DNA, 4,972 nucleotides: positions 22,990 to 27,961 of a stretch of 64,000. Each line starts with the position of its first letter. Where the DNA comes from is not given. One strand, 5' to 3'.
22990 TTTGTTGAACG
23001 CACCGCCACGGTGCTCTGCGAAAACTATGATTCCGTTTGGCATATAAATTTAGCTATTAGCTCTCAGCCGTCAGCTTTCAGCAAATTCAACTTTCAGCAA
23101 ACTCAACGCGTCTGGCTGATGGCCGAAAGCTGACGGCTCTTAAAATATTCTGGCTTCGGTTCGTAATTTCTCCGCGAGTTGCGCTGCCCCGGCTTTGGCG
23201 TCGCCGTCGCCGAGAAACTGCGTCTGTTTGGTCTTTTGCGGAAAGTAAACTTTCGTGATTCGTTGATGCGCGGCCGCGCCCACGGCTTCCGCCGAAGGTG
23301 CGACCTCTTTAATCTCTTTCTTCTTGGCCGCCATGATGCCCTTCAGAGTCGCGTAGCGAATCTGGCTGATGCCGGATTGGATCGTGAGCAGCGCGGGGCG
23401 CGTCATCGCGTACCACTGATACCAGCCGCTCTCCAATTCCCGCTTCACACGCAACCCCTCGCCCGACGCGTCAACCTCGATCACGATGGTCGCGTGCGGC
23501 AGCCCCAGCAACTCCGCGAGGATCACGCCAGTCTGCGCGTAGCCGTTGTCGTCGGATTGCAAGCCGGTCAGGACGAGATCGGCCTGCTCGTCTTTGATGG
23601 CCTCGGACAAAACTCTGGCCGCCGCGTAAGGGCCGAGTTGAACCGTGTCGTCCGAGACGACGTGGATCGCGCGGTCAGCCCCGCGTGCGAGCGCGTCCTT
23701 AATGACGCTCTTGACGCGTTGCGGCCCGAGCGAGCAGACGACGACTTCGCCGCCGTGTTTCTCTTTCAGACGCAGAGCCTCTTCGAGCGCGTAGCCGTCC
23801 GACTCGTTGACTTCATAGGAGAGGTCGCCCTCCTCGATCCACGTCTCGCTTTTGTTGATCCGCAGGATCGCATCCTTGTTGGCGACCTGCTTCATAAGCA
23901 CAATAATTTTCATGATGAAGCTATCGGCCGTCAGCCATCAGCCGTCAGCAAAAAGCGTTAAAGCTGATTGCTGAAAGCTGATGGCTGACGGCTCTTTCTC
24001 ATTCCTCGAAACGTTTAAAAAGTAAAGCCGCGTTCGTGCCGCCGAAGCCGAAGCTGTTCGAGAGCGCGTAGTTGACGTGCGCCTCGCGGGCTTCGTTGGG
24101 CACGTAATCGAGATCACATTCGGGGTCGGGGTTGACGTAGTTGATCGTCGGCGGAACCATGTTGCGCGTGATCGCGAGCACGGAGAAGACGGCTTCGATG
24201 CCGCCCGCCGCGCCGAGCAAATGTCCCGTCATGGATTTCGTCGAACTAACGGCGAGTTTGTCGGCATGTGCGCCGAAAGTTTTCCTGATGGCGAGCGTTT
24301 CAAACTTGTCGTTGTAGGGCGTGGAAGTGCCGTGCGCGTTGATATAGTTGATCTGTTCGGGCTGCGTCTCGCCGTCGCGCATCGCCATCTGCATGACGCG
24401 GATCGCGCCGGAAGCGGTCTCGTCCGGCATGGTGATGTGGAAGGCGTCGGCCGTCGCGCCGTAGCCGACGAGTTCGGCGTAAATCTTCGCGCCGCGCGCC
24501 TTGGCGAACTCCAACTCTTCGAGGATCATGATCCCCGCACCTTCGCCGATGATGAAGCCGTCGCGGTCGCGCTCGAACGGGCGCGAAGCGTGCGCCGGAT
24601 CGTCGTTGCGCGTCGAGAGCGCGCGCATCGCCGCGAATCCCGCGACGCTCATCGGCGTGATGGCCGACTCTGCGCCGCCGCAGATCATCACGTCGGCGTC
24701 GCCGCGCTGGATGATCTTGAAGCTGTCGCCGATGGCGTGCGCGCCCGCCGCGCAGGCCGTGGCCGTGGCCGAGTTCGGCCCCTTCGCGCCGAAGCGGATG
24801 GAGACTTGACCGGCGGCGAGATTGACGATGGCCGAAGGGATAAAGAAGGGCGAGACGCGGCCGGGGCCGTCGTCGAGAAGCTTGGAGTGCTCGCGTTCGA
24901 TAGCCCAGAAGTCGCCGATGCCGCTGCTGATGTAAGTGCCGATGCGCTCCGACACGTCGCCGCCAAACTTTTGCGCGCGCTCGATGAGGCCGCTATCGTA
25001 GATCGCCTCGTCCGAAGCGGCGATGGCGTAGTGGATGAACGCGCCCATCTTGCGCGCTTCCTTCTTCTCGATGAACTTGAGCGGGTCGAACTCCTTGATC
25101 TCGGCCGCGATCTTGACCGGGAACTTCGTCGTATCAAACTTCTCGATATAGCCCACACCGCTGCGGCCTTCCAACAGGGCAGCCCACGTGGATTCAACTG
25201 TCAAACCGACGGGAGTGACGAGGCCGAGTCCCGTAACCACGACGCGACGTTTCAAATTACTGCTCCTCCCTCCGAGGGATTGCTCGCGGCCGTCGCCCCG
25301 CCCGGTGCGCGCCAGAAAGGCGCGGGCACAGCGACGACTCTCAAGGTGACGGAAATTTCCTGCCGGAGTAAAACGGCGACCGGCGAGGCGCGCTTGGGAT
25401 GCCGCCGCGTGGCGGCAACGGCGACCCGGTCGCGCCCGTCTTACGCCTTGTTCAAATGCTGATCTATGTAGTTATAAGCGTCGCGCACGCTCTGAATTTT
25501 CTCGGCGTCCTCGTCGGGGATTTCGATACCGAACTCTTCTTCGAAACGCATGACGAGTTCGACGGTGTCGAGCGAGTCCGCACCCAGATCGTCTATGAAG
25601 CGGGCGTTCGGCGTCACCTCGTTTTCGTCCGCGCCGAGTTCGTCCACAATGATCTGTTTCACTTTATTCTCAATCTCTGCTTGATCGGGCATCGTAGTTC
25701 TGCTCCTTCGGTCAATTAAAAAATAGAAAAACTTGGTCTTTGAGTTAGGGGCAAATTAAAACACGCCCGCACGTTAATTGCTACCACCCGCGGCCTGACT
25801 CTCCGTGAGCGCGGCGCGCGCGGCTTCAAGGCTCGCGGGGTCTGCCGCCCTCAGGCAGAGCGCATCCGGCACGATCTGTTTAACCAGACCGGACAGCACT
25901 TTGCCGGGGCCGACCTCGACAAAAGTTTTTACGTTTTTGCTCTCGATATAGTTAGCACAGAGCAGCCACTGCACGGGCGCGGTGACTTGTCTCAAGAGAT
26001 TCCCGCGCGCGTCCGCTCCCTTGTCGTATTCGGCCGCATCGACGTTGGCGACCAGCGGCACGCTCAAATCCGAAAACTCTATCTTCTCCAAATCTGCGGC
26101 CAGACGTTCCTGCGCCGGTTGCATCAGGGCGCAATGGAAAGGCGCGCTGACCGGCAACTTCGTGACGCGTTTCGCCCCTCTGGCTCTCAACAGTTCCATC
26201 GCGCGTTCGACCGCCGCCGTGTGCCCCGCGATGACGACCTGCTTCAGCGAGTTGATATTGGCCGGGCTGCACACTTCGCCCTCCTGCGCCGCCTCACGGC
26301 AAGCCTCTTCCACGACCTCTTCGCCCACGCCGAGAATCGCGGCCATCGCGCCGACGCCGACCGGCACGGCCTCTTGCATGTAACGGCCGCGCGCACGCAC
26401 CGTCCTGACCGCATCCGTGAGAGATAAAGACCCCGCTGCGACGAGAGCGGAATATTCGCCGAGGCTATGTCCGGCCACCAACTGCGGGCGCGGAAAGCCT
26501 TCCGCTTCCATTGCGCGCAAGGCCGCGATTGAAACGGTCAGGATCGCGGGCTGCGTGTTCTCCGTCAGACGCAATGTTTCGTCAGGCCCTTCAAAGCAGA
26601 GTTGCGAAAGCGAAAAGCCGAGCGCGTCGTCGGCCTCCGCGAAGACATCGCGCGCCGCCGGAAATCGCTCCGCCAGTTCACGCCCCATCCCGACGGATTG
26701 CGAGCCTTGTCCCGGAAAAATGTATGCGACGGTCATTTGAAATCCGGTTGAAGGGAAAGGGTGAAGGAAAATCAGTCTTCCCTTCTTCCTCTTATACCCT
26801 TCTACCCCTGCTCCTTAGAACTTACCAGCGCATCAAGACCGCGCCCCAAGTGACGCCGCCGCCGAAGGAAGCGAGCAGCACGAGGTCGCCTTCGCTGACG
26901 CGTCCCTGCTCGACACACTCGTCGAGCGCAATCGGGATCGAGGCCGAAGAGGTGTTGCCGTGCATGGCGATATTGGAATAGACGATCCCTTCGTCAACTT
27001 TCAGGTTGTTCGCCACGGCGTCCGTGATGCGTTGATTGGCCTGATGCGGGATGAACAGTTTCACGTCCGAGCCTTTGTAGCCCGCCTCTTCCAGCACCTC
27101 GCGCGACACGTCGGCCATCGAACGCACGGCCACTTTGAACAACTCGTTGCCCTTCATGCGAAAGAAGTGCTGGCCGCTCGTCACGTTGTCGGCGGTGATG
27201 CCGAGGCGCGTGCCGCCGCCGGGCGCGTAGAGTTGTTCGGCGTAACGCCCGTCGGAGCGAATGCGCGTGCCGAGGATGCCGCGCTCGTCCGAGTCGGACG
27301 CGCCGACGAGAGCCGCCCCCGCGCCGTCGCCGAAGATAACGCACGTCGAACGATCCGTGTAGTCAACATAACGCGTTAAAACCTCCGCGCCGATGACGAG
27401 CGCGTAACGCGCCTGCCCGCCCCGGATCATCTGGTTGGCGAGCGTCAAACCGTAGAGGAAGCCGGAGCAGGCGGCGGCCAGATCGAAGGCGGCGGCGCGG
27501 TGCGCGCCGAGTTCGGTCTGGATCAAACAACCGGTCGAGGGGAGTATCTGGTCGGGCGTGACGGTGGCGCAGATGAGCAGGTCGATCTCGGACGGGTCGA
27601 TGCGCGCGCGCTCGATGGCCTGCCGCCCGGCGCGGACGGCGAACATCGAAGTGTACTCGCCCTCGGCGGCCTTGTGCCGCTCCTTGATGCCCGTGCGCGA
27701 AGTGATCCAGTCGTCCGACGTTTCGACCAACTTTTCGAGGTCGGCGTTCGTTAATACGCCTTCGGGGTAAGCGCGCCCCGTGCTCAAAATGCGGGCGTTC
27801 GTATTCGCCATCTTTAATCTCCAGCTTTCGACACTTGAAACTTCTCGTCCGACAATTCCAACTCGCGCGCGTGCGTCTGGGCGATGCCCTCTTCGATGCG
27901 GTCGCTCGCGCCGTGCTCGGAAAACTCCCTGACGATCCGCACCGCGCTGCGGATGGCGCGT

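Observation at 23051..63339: Thirteen intergenic 'heptamer hairpins': inverted repeats whose arms are tandem 7-nt units, in at least six word families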

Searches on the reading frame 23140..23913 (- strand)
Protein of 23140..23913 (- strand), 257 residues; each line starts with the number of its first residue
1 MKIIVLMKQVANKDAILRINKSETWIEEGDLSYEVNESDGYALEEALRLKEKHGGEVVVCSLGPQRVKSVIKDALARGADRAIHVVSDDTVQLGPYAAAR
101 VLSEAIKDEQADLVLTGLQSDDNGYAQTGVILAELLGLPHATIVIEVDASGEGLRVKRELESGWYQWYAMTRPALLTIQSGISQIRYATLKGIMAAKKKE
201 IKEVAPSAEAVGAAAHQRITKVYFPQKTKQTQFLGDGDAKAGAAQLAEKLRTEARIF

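Call 12: search_protein_families(library=pfam, proteins=[window:23140-23913:-])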
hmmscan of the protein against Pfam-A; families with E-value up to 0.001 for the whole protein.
window:23140-23913:- (257 aa): 1 family
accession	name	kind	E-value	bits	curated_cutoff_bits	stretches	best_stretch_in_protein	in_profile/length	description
PF01012.27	ETF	-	6.9e-40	137.2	26.7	1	26-208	4-180/181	Electron transfer flavoprotein domain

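Call 83: find_encoding_contigs(protein=window:23140-23913:-, flank=10000, max_places=4)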
Protein window:23140-23913:- (257 aa): 2 contigs read that carry it; 2 places shown.
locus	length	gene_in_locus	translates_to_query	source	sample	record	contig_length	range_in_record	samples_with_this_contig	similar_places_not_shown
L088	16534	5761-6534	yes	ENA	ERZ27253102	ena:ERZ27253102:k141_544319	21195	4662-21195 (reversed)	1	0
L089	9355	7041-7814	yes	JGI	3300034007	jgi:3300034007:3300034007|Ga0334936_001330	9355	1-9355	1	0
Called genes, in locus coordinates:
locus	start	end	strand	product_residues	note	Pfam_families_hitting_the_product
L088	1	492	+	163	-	?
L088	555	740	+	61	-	PF01783:Ribosomal_L32p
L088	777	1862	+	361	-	PF02504:FA_synthesis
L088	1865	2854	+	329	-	PF00108:Thiolase_N, PF08545:ACP_syn_III, PF08541:ACP_syn_III_C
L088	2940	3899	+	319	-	PF00698:Acyl_transf_1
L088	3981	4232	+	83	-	PF00550:PP-binding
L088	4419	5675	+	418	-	PF00109:ketoacyl-synt, PF02801:Ketoacyl-synt_C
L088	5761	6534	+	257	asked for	PF01012:ETF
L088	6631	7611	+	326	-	PF01012:ETF, PF00766:ETF_alpha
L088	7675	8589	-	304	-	PF11604:CusF_Ec, PF00578:AhpC-TSA (weak), PF08534:Redoxin (weak), PF02630:SCO1-SenC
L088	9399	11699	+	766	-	PF00515:TPR_1 (faint), PF13424:TPR_12, PF00158:Sigma54_activat, PF14532:Sigma54_activ_2, PF00004:AAA (weak), PF07728:AAA_5 (weak), PF25601:AAA_lid_14, PF02954:HTH_8 (weak), +6 more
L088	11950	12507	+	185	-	PF00072:Response_reg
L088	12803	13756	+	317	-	PF00763:THF_DHG_CYH, PF02882:THF_DHG_CYH_C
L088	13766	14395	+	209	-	PF01121:CoaE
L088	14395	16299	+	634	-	PF00496:SBP_bac_5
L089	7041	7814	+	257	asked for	PF01012:ETF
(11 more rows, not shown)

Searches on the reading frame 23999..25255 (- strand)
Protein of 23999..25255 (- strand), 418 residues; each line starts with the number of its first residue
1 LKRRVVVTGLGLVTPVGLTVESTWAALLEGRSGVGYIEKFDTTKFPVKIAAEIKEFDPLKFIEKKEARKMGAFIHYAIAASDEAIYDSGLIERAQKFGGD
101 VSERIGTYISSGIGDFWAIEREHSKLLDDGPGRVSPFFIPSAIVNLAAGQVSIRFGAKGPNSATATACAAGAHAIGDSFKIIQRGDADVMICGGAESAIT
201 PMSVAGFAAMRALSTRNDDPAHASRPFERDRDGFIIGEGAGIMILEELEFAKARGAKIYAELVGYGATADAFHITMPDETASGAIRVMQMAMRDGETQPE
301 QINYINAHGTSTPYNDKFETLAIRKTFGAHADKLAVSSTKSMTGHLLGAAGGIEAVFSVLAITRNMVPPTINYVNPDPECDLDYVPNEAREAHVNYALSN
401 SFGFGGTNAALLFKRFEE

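Call 12: search_protein_families(library=pfam, proteins=[window:23999-25255:-])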
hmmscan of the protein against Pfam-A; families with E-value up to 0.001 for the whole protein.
window:23999-25255:- (418 aa): 2 families
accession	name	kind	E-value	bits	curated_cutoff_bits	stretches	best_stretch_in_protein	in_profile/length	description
PF00109.32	ketoacyl-synt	-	9.1e-56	189.7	20.8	1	3-250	2-251/252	Beta-ketoacyl synthase, N-terminal domain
PF02801.28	Ketoacyl-synt_C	-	2.6e-37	127.9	20.8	1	259-373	1-118/119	Beta-ketoacyl synthase, C-terminal domain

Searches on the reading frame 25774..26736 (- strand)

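Call 12: search_protein_families(library=pfam, proteins=[window:25774-26736:-])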
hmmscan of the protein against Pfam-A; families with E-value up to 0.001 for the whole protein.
window:25774-26736:- (320 aa): 1 family
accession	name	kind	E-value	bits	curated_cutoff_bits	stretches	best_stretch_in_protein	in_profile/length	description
PF00698.26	Acyl_transf_1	-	1.1e-44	153.6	32.7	1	5-280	2-270/319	Acyl transferase domain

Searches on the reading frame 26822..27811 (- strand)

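Call 12: search_protein_families(library=pfam, proteins=[window:26822-27811:-])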
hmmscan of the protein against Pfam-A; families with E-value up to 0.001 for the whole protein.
window:26822-27811:- (329 aa): 5 families
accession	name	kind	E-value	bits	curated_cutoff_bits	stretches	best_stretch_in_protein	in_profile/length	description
PF08541.16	ACP_syn_III_C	-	4.4e-35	120.2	26.6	1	240-329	1-90/90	3-Oxoacyl-[acyl-carrier-protein (ACP)] synthase III C terminal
PF08545.16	ACP_syn_III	-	1.9e-31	108.2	24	1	109-188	1-80/80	3-Oxoacyl-[acyl-carrier-protein (ACP)] synthase III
PF00108.29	Thiolase_N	-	7.1e-09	35.8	26.4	1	38-231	7-180/260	Thiolase, N-terminal domain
PF00109.32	ketoacyl-synt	-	0.00018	21.7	20.8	0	106-151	165-210/252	Beta-ketoacyl synthase, N-terminal domain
PF08392.18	FAE1_CUT1_RppA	-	0.00023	21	27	1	46-175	76-209/290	FAE1/Type III polyketide synthase-like protein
